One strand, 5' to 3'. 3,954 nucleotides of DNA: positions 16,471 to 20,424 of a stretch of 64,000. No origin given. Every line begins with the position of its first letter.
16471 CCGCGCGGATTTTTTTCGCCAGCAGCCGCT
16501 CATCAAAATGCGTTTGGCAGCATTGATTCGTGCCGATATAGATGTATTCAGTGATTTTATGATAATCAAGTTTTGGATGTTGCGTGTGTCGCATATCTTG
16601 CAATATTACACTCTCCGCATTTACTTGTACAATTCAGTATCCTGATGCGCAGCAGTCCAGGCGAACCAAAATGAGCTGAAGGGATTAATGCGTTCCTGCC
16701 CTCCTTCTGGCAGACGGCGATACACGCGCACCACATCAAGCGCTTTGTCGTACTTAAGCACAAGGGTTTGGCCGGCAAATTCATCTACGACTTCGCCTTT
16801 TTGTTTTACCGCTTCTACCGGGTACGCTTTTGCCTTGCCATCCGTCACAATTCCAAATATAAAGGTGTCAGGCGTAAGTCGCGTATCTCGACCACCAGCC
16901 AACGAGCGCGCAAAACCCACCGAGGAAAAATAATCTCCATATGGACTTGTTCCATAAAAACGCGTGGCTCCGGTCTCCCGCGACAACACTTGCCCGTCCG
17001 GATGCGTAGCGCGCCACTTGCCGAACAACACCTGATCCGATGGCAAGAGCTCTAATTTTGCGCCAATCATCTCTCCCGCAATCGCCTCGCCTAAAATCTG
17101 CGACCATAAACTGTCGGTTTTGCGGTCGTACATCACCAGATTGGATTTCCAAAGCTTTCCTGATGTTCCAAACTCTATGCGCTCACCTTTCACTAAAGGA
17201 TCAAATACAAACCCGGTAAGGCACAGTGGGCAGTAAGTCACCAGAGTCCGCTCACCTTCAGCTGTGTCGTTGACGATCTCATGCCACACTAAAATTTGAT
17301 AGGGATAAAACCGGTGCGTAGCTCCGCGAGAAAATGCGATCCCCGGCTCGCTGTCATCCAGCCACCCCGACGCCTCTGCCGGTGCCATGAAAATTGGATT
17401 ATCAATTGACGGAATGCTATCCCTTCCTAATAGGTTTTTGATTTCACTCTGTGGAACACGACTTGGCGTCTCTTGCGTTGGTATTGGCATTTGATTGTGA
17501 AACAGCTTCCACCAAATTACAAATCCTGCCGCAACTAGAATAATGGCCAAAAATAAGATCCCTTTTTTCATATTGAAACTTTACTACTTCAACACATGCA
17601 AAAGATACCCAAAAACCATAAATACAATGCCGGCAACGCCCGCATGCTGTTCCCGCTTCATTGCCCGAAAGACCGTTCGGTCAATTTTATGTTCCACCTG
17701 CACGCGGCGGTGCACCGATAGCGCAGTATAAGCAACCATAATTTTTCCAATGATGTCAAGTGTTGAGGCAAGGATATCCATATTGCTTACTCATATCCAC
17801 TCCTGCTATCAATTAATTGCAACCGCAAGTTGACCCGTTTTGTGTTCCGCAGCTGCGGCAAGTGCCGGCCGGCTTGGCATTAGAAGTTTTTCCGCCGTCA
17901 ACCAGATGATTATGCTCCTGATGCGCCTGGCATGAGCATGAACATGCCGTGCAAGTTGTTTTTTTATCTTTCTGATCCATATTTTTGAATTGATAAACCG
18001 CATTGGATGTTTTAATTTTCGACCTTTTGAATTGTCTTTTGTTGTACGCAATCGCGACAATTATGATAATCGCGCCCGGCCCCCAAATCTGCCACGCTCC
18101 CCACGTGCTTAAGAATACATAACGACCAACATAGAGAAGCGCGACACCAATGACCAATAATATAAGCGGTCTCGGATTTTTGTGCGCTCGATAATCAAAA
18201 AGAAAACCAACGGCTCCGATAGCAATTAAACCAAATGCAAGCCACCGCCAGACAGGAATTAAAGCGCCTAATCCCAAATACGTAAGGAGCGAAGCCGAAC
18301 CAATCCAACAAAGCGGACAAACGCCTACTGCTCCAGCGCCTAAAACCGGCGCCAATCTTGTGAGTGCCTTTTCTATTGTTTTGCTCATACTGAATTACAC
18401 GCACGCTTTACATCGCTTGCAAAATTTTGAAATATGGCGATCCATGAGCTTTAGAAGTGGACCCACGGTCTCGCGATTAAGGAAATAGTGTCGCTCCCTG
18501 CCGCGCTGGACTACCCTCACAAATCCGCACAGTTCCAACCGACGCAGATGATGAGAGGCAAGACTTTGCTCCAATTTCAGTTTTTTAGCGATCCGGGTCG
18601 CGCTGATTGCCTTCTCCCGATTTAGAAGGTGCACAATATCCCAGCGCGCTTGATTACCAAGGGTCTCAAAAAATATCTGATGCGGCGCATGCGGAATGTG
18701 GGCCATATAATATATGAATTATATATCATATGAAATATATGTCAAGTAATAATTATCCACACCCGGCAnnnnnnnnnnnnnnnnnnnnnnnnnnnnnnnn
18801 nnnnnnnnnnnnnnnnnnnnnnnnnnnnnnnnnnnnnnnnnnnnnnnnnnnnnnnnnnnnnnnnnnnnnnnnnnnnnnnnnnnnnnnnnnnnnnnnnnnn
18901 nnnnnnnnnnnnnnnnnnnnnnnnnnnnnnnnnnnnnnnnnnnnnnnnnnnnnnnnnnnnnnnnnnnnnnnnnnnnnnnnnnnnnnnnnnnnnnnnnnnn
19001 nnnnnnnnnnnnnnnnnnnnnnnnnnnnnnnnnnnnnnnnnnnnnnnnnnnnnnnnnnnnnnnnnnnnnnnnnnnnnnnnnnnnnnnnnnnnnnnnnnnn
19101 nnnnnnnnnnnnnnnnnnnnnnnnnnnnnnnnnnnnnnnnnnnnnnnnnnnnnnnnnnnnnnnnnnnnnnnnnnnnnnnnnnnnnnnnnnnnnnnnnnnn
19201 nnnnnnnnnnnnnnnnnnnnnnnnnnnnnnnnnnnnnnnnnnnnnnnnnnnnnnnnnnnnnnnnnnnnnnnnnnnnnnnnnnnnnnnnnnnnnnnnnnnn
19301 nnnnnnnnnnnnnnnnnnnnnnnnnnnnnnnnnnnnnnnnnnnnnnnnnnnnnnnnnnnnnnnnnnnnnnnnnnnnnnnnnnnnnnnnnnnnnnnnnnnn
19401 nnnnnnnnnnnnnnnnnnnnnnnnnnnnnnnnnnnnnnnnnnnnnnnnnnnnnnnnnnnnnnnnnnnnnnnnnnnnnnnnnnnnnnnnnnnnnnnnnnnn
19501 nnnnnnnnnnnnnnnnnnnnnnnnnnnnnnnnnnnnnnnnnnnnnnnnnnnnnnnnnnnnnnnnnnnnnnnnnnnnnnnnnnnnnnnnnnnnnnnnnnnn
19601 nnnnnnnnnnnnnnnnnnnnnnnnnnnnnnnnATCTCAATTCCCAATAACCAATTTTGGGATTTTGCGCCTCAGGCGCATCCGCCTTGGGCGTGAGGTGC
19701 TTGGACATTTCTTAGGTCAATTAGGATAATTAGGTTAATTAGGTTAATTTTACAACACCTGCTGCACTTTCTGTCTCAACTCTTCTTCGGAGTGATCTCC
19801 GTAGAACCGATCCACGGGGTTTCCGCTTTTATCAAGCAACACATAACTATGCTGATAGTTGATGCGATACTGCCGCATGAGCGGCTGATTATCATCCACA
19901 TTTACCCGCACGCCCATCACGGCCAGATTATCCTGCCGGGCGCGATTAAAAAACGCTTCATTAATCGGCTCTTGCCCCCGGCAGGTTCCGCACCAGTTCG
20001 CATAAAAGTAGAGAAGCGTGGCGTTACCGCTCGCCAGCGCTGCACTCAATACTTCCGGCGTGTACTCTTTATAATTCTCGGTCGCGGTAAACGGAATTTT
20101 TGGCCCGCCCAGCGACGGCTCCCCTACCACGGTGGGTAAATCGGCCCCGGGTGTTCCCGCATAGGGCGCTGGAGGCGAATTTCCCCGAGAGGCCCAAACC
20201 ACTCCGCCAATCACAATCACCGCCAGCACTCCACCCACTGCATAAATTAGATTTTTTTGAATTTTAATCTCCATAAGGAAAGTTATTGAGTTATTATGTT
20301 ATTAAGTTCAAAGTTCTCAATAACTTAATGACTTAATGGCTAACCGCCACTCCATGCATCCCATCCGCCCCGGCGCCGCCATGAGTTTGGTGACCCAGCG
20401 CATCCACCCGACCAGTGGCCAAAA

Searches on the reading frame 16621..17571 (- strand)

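Call 41: search_protein_families(library=pfam, proteins=[window:16621-17571:-], max_evalue=0.001)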
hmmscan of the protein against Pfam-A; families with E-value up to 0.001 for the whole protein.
window:16621-17571:- (316 aa): 1 family
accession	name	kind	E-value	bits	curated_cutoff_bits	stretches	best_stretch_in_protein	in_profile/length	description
PF11376.13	DUF3179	-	2.9e-79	267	27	1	50-292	1-242/292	Protein of unknown function (DUF3179)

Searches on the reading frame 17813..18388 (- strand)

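Call 41: search_protein_families(library=pfam, proteins=[window:17813-18388:-], max_evalue=0.001)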
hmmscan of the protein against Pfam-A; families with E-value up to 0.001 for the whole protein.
window:17813-18388:- (191 aa): 1 family
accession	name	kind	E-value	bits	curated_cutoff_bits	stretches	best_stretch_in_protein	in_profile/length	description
PF03203.19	MerC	-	1.9e-05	25.6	27.6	1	24-116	11-106/108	MerC mercury resistance protein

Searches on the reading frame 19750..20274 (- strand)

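Call 42: search_protein_families(library=pfam, proteins=[window:19750-20274:-], max_evalue=0.001)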
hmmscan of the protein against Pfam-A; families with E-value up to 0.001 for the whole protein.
window:19750-20274:- (174 aa): 5 families
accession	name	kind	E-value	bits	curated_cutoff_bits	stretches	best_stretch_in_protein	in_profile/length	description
PF00085.26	Thioredoxin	-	4.2e-11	43.2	23.5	1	78-171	12-102/103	Thioredoxin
PF00578.27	AhpC-TSA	-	1.4e-05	25.5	26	1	77-157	20-98/124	AhpC/TSA family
PF13905.12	Thioredoxin_8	-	0.00015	22.5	27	0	85-130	3-47/94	Thioredoxin-like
PF13098.12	Thioredoxin_2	-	0.00029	21.6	27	0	81-169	3-103/104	Thioredoxin-like domain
PF08534.16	Redoxin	-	0.00062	20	26.6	0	76-134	21-78/148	Redoxin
